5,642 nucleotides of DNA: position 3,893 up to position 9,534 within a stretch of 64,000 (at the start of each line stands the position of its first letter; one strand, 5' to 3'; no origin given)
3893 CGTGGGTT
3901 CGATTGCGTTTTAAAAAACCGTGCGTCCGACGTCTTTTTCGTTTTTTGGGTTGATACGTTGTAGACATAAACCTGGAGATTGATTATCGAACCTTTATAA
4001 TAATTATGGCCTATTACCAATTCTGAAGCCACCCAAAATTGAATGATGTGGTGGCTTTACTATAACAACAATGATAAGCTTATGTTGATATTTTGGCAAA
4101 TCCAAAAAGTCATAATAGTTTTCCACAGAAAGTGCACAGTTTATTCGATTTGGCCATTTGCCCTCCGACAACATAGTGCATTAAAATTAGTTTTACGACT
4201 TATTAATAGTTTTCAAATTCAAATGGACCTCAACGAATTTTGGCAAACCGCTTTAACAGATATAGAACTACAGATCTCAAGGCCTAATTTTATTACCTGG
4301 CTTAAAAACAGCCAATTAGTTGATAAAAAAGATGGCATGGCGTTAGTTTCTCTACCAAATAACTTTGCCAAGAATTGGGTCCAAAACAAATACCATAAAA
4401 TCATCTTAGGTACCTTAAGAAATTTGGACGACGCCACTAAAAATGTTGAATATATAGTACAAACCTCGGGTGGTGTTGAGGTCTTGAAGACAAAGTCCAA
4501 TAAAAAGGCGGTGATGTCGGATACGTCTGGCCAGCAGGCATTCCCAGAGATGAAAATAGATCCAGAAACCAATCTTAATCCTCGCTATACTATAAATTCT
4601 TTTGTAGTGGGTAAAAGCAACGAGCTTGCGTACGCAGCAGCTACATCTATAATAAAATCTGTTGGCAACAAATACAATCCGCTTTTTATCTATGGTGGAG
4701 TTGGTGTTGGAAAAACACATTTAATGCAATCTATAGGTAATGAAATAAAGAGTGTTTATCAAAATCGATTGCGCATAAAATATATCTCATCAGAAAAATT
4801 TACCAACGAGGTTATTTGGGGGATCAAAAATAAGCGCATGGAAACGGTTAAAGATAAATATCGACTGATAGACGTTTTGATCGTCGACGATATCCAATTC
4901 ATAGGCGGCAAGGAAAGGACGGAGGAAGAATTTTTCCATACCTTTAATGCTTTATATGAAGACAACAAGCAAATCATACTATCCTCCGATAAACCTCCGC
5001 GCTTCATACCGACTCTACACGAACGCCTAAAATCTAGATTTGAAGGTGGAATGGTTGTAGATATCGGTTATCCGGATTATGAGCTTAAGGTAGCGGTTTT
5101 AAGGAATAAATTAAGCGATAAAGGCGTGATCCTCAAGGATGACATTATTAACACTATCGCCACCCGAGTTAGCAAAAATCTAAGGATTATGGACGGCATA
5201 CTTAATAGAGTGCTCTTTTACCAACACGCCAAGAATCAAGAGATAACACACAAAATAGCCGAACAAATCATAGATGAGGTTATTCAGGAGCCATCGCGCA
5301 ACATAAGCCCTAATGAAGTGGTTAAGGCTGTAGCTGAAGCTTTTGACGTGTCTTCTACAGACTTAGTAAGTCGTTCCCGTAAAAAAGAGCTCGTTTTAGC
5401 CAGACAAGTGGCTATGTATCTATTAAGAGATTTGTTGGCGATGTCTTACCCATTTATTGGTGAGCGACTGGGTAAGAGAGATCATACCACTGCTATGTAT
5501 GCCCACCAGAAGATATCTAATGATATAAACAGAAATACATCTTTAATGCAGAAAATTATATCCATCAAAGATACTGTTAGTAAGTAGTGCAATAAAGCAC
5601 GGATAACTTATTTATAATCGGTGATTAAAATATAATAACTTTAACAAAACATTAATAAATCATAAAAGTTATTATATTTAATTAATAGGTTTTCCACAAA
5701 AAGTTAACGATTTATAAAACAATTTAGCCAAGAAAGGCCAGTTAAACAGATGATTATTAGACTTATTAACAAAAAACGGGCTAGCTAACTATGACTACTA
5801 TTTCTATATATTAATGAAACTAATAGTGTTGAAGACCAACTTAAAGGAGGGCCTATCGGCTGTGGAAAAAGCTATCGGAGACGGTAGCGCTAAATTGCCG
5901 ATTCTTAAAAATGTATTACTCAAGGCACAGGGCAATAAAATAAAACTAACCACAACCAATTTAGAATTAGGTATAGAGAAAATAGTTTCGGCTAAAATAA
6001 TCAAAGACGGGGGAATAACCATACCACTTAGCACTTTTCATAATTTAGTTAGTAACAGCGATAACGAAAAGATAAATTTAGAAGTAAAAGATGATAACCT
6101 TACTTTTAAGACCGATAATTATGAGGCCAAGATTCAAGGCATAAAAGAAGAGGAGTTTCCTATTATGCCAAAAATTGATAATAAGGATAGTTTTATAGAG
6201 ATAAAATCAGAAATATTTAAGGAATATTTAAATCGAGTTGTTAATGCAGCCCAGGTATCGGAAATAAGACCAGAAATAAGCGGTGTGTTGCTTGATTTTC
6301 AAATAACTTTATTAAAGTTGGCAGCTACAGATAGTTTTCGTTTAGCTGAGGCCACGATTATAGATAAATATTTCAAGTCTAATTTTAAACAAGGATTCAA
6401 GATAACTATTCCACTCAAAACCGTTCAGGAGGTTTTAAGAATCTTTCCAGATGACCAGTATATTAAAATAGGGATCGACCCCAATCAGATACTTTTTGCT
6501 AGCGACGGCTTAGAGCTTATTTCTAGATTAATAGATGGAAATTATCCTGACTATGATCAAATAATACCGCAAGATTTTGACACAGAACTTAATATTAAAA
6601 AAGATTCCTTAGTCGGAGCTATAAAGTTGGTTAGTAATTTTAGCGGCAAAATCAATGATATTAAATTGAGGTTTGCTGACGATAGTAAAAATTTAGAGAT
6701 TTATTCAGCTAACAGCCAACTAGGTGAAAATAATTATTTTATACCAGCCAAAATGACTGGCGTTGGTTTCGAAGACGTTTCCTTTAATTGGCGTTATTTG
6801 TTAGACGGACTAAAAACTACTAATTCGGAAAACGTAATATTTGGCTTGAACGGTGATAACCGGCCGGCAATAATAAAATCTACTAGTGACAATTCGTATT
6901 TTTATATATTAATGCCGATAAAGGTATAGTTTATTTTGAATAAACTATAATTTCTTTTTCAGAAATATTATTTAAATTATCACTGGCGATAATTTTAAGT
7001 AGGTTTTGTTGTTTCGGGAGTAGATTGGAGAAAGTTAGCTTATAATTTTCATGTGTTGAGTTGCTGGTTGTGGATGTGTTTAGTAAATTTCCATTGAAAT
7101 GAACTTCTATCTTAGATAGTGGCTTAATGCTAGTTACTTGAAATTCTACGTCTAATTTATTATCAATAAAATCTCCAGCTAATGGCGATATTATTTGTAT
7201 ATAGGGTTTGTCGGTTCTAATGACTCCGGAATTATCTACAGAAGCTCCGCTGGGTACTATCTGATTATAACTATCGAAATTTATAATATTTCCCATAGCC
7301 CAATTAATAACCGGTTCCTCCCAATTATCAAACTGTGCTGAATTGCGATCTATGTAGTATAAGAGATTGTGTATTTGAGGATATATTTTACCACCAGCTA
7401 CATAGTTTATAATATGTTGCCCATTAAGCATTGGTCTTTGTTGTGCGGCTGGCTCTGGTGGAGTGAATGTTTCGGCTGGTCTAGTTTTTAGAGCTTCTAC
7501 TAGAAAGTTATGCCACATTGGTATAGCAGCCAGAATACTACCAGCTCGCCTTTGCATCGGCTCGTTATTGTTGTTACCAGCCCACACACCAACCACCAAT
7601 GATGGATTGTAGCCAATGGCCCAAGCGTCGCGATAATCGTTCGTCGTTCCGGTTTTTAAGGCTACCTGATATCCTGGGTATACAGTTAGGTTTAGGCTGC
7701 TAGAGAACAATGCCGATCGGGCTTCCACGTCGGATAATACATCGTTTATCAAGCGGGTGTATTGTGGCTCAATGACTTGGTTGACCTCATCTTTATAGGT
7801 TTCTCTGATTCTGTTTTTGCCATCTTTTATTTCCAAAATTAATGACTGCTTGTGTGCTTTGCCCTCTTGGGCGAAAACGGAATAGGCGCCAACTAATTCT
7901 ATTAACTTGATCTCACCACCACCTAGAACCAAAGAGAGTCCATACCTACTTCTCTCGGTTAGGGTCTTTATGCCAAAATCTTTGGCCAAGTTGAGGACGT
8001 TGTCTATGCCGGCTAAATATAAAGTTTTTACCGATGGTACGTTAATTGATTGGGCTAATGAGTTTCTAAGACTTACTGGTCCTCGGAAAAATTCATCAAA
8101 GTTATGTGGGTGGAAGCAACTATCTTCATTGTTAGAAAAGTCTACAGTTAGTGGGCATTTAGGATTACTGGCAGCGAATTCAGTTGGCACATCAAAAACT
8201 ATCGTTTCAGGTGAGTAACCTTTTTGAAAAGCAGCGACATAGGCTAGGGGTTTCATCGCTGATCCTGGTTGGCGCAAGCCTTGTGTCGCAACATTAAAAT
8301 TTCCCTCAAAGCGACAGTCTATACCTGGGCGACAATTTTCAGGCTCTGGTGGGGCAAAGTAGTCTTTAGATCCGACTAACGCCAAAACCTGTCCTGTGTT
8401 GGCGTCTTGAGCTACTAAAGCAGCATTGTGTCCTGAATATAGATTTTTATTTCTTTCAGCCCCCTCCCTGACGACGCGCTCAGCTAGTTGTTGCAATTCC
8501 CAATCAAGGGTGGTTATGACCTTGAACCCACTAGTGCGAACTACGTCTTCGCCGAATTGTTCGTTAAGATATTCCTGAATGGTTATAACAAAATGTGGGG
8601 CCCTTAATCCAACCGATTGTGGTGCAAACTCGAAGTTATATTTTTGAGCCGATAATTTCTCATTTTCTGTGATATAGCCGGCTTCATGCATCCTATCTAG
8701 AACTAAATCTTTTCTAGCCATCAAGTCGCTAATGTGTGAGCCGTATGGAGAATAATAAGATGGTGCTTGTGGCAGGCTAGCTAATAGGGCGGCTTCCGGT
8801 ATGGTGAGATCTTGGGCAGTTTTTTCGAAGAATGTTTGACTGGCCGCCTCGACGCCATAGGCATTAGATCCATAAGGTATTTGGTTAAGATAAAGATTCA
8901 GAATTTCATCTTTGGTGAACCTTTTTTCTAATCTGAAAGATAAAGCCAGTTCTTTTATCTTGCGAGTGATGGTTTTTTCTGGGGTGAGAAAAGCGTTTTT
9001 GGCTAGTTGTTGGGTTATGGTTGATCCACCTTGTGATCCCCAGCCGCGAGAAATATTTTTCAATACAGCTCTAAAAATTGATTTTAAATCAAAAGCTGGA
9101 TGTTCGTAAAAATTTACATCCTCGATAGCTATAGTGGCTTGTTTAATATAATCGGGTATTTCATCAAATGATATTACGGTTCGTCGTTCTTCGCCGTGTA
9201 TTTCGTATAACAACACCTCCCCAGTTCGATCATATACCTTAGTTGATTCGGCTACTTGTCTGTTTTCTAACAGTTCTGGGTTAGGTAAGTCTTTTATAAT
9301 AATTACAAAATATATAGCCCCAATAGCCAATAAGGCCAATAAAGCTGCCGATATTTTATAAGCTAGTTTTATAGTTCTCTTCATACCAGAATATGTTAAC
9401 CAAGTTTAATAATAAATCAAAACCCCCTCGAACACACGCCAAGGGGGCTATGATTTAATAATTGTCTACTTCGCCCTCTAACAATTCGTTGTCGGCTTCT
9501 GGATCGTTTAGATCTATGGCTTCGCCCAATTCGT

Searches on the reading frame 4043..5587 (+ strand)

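Call 61: search_protein_families(library=ncbifam, proteins=[window:4043-5587:+], max_evalue=0.00001)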
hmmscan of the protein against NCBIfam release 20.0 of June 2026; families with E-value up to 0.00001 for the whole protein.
window:4043-5587:+ (514 aa): 14 families
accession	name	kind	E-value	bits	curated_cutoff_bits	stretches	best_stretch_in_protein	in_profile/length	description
TIGR00362.1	DnaA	equivalog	8.7e-145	483.1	343.9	1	67-511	1-436/437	chromosomal replication initiator protein DnaA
NF001154.0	PRK00149.3-3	equivalog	1.9e-94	317.2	410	1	67-512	11-458/462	chromosomal replication initiator protein DnaA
NF009087.0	PRK12422.1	equivalog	1.8e-64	218.6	657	1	164-505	93-435/455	chromosomal replication initiator protein DnaA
TIGR03420.1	DnaA_homol_Hda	equivalog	1.2e-27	96.9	194.8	1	178-408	8-223/226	DnaA regulatory inactivator Hda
NF006571.0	PRK09087.1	equivalog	1.5e-16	60.9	297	1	179-415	16-225/228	DnaA regulatory inactivator HdaA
NF038214.1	IS21_help_AAA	equivalog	1.2e-13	51.3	200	1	212-317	91-192/232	IS21-like element helper ATPase IstB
NF005982.0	PRK08084.1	equivalog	8.7e-13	48.4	268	1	183-390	20-213/235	DnaA inactivator Hda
NF005304.0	PRK06835.1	equivalog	1.2e-10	41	215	1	200-334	172-306/330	ATP-binding protein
NF005149.0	PRK06620.1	equivalog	4.7e-10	39.1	316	1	179-412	11-216/221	hypothetical protein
NF006505.0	PRK08939.1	equivalog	3.7e-09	36.3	228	1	196-284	139-226/306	primosomal protein DnaI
NF005992.0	PRK08116.1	subfamily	1.4e-08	34.2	189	1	181-332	81-236/269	hypothetical protein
NF005206.0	PRK06672.1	equivalog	2.4e-08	33.4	416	1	67-140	5-77/341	hypothetical protein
NF005098.0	PRK06526.1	subfamily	3.1e-06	26.8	296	1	207-318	106-212/266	transposase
NF005378.0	PRK06921.1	subfamily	3.1e-06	26.5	207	1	208-332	114-239/266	hypothetical protein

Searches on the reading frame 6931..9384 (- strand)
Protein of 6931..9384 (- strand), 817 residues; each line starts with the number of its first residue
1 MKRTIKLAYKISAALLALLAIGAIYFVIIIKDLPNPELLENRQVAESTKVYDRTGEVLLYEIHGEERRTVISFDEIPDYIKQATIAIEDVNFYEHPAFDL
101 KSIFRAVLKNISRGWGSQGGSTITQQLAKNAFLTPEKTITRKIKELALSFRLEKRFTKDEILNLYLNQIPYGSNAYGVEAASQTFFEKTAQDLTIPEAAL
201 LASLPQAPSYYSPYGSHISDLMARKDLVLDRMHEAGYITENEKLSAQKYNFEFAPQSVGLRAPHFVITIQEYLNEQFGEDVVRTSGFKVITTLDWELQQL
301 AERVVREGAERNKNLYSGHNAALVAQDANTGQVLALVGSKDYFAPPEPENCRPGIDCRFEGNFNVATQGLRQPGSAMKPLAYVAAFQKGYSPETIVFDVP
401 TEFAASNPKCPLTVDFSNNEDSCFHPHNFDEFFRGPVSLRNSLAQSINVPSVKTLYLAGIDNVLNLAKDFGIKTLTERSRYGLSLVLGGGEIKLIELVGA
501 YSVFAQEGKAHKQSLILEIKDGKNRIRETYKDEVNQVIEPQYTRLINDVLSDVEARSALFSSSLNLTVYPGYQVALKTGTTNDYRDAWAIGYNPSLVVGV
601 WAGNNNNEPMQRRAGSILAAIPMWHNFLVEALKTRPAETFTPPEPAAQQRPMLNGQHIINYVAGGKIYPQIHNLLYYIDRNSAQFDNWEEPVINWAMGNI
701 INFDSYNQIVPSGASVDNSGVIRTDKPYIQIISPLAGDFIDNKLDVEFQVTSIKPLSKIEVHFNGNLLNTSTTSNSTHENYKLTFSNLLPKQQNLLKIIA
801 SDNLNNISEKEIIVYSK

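Call 61: search_protein_families(library=ncbifam, proteins=[window:6931-9384:-], max_evalue=0.00001)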
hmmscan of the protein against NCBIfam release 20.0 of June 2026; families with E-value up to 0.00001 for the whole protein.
window:6931-9384:- (817 aa): 14 families
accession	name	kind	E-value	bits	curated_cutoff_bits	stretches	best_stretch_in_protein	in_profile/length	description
TIGR02074.1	PBP_1a_fam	subfamily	1.2e-150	502.9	508.75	1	67-633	1-534/535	PBP1A family penicillin-binding protein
NF051885.1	tranpepglycosPbpC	equivalog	5.8e-134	448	900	1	5-649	15-611/632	multimodular transpeptidase-transglycosylase PbpC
TIGR02073.1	PBP_1c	equivalog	7.4e-124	414.9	494.2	1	41-646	5-555/728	penicillin-binding protein 1C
TIGR02071.1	PBP_1b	equivalog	2.2e-91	307.2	717.75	1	65-631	144-682/729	penicillin-binding protein 1B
NF008643.0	PRK11636.1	equivalog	1.1e-86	291.8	1263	2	15-307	13-305/850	peptidoglycan glycosyltransferase/peptidoglycan DD-transpeptidase MrcA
NF038276.1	strep_PBP2A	exception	7.9e-79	265.7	1100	1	28-607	60-611/716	penicillin-binding protein PBP2A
NF007061.0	PRK09506.1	equivalog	2.5e-69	234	1120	1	65-628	208-743/825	bifunctional glycosyl transferase/transpeptidase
NF008414.0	PRK11240.1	equivalog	2.4e-68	231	1121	1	62-646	59-582/774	peptidoglycan glycosyltransferase PbpC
NF011423.0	PRK14850.1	equivalog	1.2e-67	228.9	1275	1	66-628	155-689/764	penicillin-binding protein 1b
NF038274.1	strep_PBP1B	exception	5.7e-63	213.4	1225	2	54-249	68-276/745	penicillin-binding protein PBP1B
NF038272.1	strep_PBP1A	exception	4.1e-62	210.4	1075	1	9-586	14-563/658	penicillin-binding protein PBP1A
NF010008.0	PRK13481.1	equivalog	1.2e-42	146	270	1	65-242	77-259/269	glycosyltransferase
TIGR02070.1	mono_pep_trsgly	equivalog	1.8e-42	145.4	182.65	1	67-234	54-220/224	monofunctional biosynthetic peptidoglycan transglycosylase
TIGR03423.1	pbp2_mrdA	equivalog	3.2e-16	59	455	1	284-475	224-393/593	penicillin-binding protein 2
